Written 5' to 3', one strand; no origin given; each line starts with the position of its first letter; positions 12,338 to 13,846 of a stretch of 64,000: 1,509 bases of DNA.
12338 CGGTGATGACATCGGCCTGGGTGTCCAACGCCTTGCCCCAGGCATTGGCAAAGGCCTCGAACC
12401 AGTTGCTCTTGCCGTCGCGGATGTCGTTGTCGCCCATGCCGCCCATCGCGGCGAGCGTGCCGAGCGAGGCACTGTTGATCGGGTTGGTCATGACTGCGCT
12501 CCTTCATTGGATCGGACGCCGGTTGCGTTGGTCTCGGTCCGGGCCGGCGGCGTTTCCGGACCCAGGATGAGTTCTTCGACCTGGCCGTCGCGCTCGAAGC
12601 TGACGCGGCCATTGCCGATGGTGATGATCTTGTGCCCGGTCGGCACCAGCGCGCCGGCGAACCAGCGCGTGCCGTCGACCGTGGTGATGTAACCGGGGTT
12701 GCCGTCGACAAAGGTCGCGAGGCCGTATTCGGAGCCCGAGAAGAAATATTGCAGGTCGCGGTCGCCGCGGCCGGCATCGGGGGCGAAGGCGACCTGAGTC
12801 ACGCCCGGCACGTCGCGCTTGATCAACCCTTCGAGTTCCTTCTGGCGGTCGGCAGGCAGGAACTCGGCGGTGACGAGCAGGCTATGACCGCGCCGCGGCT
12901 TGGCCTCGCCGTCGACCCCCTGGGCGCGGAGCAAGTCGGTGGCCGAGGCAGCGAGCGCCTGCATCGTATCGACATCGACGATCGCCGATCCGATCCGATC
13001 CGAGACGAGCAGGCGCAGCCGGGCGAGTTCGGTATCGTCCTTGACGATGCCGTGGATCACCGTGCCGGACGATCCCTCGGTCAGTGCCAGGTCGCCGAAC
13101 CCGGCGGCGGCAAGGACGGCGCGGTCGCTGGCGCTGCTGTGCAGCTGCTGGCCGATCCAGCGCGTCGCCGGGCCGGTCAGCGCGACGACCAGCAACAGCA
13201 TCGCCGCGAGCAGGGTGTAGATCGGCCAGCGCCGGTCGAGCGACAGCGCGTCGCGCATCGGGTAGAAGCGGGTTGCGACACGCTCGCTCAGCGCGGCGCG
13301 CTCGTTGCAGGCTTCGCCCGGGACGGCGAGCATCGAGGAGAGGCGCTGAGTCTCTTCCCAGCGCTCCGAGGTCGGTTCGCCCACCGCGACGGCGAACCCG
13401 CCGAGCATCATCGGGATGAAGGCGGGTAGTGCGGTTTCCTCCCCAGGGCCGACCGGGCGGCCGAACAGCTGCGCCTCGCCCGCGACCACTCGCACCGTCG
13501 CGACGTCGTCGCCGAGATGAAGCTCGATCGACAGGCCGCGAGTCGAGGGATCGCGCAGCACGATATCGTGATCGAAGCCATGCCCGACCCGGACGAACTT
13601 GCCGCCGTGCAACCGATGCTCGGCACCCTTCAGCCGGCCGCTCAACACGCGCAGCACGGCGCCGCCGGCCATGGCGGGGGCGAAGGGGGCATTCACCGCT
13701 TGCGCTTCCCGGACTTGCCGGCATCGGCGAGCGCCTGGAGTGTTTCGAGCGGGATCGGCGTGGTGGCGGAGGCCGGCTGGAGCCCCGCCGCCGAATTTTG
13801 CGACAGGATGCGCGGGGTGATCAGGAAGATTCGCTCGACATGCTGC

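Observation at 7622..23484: Complete injectisome with an unusual gene order and no recognisable gatekeeper, tip or translocon genes in the window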

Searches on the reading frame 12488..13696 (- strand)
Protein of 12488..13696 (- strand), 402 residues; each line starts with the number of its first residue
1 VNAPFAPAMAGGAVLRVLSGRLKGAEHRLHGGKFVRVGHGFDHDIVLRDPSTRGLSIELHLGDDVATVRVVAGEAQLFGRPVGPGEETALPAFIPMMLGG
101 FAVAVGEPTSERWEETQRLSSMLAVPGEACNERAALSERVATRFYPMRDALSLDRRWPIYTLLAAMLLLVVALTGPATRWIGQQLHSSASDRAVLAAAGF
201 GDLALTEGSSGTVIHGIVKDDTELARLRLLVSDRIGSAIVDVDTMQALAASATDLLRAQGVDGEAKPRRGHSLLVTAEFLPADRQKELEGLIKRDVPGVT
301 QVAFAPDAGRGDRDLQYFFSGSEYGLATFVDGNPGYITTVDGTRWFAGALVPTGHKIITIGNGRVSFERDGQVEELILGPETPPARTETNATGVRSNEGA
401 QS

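Call 4: search_protein_families(library=pfam, proteins=[window:12488-13696:-], max_evalue=0.01)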
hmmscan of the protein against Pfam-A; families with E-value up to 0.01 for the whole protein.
window:12488-13696:- (402 aa): 2 families
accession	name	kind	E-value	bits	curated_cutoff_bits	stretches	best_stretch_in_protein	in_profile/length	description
PF23893.1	Y4YQ_C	-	1.9e-06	28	27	1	332-373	9-50/53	Uncharacterised protein Y4YQ C-terminal domain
PF16697.10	Yop-YscD_cpl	-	3.3e-05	24.5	33.2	1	16-77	1-61/94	Inner membrane component of T3SS, cytoplasmic domain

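Call 57: search_protein_families(library=ncbifam, proteins=[window:12488-13696:-], max_evalue=0.1)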
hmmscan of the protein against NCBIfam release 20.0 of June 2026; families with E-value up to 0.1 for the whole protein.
window:12488-13696:- (402 aa): 3 families
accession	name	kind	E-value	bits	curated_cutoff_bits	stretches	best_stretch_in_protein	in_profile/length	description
TIGR02500.1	type_III_yscD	equivalog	3.1e-20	72.5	86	2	15-302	3-274/413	type III secretion system inner membrane ring subunit SctD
NF041525.1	HrpD5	equivalog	8.4e-10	38.6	300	1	15-261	4-237/314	HrpD5 family protein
NF052375.1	antisigma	equivalog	0.029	14.3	100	1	138-215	56-143/217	anti-sigma factor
